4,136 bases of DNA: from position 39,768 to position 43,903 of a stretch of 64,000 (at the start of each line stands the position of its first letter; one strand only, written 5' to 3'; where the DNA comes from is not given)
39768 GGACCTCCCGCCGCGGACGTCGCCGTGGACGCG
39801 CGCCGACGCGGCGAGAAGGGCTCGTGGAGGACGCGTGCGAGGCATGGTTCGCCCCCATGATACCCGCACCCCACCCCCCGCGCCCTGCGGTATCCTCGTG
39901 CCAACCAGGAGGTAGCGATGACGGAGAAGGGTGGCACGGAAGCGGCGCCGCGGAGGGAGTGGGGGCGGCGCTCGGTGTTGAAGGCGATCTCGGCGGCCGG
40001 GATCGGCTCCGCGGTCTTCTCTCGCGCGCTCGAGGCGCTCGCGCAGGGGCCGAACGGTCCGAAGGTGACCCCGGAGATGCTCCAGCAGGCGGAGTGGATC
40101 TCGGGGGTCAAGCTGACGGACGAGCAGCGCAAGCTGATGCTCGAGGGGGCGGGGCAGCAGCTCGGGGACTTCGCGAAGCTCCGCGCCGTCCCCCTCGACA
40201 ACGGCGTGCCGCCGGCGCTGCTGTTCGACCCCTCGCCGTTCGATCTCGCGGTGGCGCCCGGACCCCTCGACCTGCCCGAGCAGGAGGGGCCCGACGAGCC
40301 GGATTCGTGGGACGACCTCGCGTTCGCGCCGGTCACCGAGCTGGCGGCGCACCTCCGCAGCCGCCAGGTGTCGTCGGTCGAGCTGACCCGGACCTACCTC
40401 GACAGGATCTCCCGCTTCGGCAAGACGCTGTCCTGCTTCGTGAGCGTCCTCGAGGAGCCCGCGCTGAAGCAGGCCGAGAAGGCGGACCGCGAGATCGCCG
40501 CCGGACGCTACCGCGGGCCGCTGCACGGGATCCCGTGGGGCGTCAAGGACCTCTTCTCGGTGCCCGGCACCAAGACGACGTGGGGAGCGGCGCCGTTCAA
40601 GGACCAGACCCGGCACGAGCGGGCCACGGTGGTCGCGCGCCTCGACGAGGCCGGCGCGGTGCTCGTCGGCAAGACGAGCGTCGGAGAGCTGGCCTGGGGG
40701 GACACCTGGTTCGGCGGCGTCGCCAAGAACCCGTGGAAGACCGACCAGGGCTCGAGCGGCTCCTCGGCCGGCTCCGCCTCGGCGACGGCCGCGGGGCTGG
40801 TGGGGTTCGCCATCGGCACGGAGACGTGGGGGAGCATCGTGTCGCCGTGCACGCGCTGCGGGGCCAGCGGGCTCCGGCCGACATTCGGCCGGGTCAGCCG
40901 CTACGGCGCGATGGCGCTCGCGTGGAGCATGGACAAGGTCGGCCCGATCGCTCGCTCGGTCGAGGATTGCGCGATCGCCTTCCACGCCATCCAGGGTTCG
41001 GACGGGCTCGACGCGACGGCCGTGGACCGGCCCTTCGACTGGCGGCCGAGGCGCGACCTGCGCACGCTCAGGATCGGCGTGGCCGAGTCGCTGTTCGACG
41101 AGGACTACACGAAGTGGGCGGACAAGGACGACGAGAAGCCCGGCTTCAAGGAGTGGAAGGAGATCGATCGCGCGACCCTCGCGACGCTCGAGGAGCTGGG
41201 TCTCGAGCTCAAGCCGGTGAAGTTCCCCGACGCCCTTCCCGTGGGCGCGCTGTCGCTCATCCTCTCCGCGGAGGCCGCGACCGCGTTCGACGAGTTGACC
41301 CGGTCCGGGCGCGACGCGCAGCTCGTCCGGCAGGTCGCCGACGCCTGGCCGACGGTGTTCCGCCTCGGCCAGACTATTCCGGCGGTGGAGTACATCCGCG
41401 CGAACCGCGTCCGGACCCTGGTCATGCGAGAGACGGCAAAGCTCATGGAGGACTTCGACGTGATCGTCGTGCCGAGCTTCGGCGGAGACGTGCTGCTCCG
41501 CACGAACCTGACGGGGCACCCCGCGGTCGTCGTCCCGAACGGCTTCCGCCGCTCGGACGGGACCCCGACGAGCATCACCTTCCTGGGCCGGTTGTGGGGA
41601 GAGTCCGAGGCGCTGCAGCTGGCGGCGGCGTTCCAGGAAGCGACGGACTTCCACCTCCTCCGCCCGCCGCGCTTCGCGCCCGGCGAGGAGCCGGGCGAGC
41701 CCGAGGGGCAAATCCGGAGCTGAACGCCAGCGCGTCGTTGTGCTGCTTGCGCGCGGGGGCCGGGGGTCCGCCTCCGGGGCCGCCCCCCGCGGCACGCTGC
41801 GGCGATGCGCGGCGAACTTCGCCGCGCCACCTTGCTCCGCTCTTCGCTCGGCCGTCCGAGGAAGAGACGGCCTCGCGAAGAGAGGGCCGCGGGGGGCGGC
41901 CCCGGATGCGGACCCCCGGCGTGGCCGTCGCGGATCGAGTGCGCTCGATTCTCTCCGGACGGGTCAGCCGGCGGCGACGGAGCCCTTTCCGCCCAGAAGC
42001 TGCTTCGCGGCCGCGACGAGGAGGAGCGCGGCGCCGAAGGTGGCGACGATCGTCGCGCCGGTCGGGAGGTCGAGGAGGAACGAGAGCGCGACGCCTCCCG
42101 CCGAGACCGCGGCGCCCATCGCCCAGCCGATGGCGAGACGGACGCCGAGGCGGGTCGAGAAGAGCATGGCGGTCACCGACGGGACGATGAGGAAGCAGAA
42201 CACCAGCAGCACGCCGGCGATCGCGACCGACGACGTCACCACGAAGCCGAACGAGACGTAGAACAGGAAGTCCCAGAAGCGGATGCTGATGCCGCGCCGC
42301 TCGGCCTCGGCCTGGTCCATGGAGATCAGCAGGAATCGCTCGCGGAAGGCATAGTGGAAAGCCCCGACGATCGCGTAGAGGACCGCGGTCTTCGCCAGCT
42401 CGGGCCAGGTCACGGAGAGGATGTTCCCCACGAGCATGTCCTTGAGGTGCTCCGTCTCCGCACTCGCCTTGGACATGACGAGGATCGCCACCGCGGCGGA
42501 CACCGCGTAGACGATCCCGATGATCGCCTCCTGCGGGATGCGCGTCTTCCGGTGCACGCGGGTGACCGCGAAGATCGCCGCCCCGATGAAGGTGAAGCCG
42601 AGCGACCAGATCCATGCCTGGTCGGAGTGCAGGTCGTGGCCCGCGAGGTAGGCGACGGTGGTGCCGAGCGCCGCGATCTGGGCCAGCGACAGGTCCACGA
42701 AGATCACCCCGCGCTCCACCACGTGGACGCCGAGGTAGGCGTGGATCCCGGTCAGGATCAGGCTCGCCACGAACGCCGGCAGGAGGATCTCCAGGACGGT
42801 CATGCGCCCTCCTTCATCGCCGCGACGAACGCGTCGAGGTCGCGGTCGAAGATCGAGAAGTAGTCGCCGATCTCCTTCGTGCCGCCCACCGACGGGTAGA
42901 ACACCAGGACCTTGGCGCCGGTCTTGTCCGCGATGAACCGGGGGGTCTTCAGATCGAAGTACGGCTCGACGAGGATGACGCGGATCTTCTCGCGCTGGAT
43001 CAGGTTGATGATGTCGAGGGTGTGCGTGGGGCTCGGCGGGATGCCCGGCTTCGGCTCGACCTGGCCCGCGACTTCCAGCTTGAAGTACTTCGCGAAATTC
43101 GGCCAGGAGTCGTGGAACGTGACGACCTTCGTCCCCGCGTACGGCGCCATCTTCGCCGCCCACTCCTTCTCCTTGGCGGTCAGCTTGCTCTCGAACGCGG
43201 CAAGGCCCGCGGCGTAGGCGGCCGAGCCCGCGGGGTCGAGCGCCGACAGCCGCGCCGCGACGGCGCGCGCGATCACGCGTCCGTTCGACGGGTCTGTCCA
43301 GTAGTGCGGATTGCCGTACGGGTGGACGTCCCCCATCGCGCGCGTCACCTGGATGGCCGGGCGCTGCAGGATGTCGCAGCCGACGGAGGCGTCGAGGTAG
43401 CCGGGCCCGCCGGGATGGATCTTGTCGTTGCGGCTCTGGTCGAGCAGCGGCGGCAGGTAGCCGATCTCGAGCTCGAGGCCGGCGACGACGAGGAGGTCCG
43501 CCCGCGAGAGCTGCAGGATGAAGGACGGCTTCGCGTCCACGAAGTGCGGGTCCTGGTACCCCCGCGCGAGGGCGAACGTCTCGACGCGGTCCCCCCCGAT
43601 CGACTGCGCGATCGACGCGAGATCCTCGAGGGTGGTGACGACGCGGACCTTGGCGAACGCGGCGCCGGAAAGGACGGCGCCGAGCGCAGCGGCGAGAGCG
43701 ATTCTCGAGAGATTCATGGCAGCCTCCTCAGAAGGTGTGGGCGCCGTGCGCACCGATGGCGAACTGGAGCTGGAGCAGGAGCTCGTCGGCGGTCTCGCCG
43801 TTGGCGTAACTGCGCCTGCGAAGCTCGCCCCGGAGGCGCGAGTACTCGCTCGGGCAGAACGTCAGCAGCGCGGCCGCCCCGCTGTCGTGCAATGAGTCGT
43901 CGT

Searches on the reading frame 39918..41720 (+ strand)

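Call 50: search_protein_families(library=pfam, proteins=[window:39918-41720:+], max_evalue=0.00001)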
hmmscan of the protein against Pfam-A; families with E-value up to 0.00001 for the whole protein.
window:39918-41720:+ (601 aa): 1 family
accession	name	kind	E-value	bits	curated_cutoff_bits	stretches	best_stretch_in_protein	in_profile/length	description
PF01425.27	Amidase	-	4.5e-80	270.3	27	1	155-522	1-378/445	Amidase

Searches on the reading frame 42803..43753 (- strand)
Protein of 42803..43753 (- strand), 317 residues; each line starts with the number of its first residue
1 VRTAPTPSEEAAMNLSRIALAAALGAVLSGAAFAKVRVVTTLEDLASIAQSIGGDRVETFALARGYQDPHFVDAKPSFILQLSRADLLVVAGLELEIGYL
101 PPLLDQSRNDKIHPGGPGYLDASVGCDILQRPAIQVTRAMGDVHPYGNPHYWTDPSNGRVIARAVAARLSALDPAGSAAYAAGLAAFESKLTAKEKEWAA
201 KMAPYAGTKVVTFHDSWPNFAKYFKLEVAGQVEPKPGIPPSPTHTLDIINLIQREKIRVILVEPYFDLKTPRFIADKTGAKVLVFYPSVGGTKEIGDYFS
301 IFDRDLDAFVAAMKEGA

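Call 51: search_protein_families(library=pfam, proteins=[window:42803-43753:-], max_evalue=0.00001)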
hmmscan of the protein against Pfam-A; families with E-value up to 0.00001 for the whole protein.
window:42803-43753:- (317 aa): 1 family
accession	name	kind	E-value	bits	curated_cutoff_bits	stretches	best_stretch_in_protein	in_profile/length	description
PF01297.22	ZnuA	-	2.2e-50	172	29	1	38-312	1-263/263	Zinc-uptake complex component A periplasmic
